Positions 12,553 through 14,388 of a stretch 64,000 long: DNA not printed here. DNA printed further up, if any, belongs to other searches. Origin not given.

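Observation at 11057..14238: Cassette of two large uncharacterised proteins, one with a lone C-terminal CXXCH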

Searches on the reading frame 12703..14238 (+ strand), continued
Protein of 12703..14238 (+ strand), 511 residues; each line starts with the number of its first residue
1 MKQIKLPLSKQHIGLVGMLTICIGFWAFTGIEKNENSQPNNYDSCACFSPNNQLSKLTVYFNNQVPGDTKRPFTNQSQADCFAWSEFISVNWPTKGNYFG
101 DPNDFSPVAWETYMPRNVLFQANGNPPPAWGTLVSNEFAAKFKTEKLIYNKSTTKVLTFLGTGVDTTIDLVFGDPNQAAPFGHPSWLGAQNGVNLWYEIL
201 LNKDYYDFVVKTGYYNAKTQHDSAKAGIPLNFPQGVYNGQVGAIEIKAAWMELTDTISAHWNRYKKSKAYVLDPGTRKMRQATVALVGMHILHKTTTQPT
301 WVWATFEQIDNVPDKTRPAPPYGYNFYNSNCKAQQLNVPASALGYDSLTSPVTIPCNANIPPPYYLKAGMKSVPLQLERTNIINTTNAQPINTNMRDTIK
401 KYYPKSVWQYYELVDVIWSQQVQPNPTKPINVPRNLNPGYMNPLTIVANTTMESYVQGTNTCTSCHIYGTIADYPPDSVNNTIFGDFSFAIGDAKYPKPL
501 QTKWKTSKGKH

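Call 96: search_protein_families(library=pfam, proteins=[L137:7926-9542:+, L137:4357-4905:+, L137:4909-5295:+, L158:4603-5682:+, L158:3804-4319:+, L165:4017-4922:+, L165:7668-8237:+, L169:4857-5834:+, L169:2382-4214:+, L089:4920-5363:+], max_evalue=0.001)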
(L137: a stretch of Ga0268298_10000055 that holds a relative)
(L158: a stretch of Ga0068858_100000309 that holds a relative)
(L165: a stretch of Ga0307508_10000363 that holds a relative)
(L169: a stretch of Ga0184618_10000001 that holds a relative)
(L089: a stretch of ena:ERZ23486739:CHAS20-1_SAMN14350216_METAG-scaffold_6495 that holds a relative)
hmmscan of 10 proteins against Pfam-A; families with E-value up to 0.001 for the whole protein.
L137:7926-9542:+ (539 aa): 1 family
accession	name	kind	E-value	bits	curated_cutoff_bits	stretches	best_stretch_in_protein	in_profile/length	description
PF00171.27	Aldedh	-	2.3e-157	524.7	23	1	60-527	1-461/461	Aldehyde dehydrogenase family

L137:4357-4905:+ (183 aa): 0 families

L137:4909-5295:+ (129 aa): 0 families

L158:4603-5682:+ (360 aa): 1 family
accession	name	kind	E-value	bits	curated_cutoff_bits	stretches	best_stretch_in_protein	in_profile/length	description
PF04333.18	MlaA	-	2.2e-56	191.1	25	1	102-298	3-194/195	MlaA lipoprotein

L158:3804-4319:+ (172 aa): 0 families

L165:4017-4922:+ (302 aa): 0 families

L165:7668-8237:+ (190 aa): 1 family
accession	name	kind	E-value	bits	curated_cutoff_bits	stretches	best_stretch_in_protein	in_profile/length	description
PF09335.16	VTT_dom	-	1.1e-06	29.5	33.9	1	39-142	16-120/123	VTT domain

L169:4857-5834:+ (326 aa): 0 families

L169:2382-4214:+ (611 aa): 5 families
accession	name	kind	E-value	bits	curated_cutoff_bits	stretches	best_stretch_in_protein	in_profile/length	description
PF12034.13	YfbK_C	-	2.3e-61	207.6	25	1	420-599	1-182/184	Uncharacterized protein YfbK, C-terminal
PF12450.13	vWF_A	-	4.6e-35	119.9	25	1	136-229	2-94/94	von Willebrand factor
PF00092.34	VWA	-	6.9e-15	56.1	23.8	1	246-413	1-171/174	von Willebrand factor type A domain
PF13519.12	VWA_2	-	6.4e-14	52.9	27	1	247-349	1-106/107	von Willebrand factor type A domain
PF13768.12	VWA_3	-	1.9e-07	31.7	27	1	246-401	2-153/155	von Willebrand factor type A domain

L089:4920-5363:+ (147 aa): 0 families

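Call 97: search_protein_families(library=pfam, proteins=[L088:2265-4094:+, L088:5691-6821:+, L152:2188-4017:+, L106:580-2619:+], max_evalue=0.001)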
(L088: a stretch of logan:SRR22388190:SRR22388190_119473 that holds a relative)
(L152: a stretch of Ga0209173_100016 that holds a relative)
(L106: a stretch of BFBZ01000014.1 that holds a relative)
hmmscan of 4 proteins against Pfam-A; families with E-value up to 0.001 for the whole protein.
L088:2265-4094:+ (609 aa): 2 families
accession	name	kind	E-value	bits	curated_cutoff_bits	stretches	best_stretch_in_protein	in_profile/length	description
PF17990.7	LodA_N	-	3e-65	220.7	26.3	1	9-211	1-213/213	L-Lysine epsilon oxidase N-terminal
PF18417.6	LodA_C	-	2.9e-24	85.9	25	1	324-455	9-145/149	L-lysine epsilon oxidase C-terminal domain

L088:5691-6821:+ (376 aa): 9 families
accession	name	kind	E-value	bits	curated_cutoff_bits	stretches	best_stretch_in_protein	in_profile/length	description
PF01494.25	FAD_binding_3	-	2.4e-13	50.5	22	1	7-329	3-327/349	FAD binding domain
PF04820.20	Trp_halogenase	-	3.9e-09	36.3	21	1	90-372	144-404/458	Tryptophan halogenase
PF01266.30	DAO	-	7.7e-09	36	27.9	1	105-234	150-271/353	FAD dependent oxidoreductase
PF07992.20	Pyr_redox_2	-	1.1e-07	32.1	26.1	1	7-38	2-33/291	Pyridine nucleotide-disulphide oxidoreductase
PF12831.13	FAD_oxidored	-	3e-05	23.9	27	1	8-132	2-116/416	FAD dependent oxidoreductase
PF00890.30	FAD_binding_2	-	8.4e-05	22.4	20.4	1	8-57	2-49/414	FAD binding domain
PF01134.28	GIDA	-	0.0001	22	22.1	1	8-56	2-47/391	Glucose inhibited division protein A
PF00070.33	Pyr_redox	-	0.00012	22.9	22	0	7-60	1-54/82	Pyridine nucleotide-disulphide oxidoreductase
PF03486.20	HI0933_like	-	0.00017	21.5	50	1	7-44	2-39/244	HI0933-like protein Rossmann domain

L152:2188-4017:+ (610 aa): 1 family
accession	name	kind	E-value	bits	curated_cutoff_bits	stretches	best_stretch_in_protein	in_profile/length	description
PF00264.25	Tyrosinase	-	6.8e-32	112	22.6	1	167-393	3-213/214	Common central domain of tyrosinase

L106:580-2619:+ (680 aa): 2 families
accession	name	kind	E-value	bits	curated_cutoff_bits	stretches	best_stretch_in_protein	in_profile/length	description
PF17990.7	LodA_N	-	6.7e-61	206.4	26.3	1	9-244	1-213/213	L-Lysine epsilon oxidase N-terminal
PF18417.6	LodA_C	-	3e-53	180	25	1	373-517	1-147/149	L-lysine epsilon oxidase C-terminal domain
